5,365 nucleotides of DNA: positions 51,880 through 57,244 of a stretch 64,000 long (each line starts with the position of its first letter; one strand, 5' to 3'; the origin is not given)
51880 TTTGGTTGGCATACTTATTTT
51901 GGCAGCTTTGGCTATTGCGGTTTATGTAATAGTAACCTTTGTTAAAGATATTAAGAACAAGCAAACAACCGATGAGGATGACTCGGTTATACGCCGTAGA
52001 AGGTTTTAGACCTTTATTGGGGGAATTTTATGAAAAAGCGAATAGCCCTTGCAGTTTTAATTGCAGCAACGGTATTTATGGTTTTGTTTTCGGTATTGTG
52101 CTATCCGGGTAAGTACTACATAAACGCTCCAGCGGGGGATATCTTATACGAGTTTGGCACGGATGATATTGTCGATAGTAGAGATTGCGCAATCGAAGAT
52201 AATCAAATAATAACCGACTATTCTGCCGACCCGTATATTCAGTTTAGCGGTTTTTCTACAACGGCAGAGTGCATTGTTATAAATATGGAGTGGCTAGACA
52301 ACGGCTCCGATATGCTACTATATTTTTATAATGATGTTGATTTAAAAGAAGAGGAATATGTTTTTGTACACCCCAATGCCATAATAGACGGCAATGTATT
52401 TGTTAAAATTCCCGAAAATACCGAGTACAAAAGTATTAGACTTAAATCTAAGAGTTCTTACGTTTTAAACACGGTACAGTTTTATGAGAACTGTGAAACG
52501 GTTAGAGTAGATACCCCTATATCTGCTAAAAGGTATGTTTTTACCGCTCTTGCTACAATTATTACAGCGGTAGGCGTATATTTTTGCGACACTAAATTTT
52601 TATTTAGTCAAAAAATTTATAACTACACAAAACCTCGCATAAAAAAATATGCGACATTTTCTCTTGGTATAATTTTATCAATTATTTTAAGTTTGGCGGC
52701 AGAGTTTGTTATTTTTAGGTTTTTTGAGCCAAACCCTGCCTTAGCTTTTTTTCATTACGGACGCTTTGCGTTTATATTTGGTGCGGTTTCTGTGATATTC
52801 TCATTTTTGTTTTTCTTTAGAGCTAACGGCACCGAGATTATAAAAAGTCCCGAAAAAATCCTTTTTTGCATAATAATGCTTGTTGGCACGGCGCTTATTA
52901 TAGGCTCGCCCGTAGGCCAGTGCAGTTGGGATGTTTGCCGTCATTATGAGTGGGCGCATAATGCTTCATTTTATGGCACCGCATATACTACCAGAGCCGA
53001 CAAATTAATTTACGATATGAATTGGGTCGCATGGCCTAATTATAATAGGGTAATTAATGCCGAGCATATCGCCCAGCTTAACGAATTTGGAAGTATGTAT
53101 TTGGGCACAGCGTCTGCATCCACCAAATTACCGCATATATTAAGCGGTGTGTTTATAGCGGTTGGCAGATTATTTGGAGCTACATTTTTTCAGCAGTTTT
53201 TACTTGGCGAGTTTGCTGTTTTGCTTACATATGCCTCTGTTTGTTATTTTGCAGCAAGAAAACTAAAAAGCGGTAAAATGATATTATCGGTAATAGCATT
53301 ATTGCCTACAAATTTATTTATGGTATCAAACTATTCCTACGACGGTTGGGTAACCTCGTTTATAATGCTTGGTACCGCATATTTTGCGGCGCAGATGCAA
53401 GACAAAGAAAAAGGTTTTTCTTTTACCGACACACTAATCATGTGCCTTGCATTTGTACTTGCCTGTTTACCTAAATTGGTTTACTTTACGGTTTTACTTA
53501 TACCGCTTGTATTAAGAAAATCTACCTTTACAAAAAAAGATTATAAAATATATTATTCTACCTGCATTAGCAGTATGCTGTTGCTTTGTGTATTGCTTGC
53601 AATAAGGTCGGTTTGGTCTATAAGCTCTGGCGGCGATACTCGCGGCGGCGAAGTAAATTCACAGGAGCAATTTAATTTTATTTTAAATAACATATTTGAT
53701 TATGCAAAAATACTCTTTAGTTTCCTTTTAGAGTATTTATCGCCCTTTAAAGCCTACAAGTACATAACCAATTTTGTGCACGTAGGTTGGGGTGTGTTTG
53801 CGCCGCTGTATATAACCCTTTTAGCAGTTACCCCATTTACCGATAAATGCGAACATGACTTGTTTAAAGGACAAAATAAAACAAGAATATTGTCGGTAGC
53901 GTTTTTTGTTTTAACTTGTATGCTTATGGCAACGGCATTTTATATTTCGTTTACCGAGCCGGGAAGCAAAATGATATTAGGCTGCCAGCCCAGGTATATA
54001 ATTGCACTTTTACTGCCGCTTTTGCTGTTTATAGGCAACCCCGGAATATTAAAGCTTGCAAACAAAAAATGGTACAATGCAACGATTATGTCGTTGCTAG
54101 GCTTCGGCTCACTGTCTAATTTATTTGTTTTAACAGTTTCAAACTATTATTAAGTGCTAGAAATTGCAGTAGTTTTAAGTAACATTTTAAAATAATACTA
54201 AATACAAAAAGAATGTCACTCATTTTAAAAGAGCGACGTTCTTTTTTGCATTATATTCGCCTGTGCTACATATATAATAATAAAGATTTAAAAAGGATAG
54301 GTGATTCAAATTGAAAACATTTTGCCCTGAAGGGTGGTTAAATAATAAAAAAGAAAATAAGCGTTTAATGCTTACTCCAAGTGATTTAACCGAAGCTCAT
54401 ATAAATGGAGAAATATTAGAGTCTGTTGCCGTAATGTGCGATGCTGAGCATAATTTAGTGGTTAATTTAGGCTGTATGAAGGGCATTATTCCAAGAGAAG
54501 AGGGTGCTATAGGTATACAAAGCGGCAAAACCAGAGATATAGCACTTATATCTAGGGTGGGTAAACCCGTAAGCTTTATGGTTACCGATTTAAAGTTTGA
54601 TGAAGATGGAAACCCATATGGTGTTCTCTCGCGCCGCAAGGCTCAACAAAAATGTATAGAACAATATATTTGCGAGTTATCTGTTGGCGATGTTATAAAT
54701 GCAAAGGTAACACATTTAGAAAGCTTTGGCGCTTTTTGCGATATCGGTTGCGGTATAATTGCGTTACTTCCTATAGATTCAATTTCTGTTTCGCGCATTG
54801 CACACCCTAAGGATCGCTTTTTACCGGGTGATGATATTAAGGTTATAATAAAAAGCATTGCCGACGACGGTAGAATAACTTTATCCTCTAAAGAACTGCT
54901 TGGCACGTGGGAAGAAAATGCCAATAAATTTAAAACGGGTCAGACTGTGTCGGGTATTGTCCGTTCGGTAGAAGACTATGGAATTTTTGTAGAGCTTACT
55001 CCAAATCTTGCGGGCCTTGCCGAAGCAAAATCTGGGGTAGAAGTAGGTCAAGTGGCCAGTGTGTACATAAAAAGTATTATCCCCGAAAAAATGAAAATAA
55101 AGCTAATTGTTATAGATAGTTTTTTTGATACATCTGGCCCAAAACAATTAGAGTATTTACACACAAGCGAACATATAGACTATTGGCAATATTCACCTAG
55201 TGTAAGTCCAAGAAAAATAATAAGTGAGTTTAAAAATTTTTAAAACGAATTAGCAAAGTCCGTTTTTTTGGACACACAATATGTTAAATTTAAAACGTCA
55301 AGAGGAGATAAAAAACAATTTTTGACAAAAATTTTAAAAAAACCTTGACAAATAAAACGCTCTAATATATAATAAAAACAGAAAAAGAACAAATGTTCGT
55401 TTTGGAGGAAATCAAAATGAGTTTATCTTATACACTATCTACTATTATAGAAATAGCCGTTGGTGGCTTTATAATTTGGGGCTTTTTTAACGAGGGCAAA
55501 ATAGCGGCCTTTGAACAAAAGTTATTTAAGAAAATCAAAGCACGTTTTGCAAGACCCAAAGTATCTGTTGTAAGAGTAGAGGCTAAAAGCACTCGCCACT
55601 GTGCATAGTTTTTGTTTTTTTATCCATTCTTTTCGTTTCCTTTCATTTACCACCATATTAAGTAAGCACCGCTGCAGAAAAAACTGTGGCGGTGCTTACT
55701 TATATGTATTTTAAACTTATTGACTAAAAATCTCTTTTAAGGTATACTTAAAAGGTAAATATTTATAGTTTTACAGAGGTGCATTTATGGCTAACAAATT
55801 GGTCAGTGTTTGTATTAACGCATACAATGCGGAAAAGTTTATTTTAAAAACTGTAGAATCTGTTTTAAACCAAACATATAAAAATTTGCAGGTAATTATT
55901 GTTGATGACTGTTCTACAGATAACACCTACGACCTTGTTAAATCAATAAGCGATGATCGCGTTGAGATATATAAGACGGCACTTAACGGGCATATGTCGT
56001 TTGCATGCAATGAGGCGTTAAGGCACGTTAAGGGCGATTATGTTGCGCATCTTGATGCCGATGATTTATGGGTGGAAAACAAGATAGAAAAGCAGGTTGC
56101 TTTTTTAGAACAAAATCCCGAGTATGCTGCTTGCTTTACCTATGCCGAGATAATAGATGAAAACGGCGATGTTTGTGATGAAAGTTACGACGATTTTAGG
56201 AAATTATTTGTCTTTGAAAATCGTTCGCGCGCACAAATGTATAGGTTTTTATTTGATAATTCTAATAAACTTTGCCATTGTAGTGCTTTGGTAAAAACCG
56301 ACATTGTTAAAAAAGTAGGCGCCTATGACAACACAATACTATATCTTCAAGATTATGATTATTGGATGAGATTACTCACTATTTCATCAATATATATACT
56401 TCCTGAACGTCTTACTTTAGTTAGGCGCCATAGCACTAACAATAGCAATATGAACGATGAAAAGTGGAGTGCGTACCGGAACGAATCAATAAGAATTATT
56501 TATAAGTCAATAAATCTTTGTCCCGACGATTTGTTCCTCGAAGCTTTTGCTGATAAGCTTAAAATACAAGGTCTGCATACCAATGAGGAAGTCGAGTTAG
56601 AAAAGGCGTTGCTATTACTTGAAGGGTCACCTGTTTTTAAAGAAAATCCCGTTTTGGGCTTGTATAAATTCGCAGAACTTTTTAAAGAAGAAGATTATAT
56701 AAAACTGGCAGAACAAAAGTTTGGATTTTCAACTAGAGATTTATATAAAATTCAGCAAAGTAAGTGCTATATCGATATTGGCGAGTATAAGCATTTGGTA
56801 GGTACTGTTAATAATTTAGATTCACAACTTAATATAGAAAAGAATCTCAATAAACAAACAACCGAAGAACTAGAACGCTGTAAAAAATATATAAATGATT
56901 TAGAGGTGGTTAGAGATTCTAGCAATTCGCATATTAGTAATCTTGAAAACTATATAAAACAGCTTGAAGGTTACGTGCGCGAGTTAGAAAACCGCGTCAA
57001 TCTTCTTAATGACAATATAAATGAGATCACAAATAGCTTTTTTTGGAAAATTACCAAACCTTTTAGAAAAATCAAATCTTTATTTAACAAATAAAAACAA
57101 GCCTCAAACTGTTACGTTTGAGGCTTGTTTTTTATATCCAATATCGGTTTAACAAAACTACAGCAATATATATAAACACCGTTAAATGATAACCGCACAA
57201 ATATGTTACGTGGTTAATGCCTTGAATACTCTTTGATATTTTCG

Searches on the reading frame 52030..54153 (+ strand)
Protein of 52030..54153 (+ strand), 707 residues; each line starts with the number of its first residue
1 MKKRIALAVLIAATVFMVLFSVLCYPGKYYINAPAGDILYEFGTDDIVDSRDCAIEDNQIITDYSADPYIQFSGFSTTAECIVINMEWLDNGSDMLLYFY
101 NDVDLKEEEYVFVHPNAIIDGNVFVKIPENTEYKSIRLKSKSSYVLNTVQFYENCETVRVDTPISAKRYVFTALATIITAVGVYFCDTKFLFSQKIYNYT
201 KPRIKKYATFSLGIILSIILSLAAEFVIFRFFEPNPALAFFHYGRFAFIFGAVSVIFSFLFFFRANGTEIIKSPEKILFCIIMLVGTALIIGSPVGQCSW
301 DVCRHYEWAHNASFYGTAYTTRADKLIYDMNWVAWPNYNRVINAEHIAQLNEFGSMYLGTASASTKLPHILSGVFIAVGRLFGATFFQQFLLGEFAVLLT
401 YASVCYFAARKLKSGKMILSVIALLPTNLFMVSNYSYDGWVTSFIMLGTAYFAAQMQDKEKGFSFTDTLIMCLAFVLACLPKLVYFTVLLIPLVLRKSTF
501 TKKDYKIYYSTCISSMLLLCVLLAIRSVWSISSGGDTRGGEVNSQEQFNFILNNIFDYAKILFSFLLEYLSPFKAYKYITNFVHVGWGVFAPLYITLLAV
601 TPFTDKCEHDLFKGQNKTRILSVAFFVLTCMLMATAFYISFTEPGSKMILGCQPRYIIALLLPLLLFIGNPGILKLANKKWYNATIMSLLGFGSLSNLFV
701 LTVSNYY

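Call 70: search_protein_families(library=pfam, proteins=[window:52030-54153:+], max_evalue=0.00001)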
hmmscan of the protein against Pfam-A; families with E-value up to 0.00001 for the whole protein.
window:52030-54153:+ (707 aa): 1 family
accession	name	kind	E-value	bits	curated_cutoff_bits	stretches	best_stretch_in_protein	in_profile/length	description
PF09913.15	DUF2142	-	3.3e-25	89.1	30.1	1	370-662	104-393/395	Predicted membrane protein (DUF2142)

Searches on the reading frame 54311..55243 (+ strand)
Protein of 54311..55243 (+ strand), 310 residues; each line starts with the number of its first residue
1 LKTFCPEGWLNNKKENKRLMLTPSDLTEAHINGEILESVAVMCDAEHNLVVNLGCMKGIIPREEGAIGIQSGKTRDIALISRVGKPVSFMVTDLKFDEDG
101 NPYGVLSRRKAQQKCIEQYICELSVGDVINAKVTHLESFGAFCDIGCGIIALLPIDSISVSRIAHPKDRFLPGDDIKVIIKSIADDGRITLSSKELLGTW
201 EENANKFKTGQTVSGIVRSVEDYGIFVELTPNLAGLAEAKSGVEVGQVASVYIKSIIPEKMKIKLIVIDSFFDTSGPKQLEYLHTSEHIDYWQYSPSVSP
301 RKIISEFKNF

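Call 70: search_protein_families(library=pfam, proteins=[window:54311-55243:+], max_evalue=0.00001)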
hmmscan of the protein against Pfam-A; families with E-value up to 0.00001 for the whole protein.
window:54311-55243:+ (310 aa): 2 families
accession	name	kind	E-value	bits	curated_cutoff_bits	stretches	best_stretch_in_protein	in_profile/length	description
PF00575.29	S1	-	2.6e-18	66.6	22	1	124-192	3-72/74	S1 RNA binding domain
PF23459.1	S1_RRP5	-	1.2e-07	32.6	27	0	126-183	4-61/72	RRP5 S1 domain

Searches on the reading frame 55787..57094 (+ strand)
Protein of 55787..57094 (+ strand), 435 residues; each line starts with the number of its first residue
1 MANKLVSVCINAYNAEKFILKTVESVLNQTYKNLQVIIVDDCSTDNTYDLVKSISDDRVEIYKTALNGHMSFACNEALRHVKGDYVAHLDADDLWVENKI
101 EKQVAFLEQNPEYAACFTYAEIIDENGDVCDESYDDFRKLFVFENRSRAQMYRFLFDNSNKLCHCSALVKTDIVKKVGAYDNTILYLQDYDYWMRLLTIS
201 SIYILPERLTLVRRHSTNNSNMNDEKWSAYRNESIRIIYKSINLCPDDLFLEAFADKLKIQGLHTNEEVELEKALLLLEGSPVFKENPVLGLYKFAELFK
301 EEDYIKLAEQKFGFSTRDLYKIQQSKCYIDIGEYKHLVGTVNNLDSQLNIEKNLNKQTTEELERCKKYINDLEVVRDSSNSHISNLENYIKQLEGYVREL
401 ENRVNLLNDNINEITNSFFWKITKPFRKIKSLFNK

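Call 70: search_protein_families(library=pfam, proteins=[window:55787-57094:+], max_evalue=0.00001)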
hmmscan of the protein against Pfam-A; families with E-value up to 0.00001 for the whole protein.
window:55787-57094:+ (435 aa): 3 families
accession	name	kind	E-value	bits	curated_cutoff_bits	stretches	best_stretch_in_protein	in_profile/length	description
PF00535.33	Glycos_transf_2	-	4.5e-34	118.2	23.3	1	7-177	1-167/168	Glycosyl transferase family 2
PF10111.15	Glyco_tranf_2_2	-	3.3e-15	56.8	27.3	1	8-210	4-214/276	Glycosyltransferase like family 2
PF13641.12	Glyco_tranf_2_3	-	3.2e-14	54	27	1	6-198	3-196/230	Glycosyltransferase like family 2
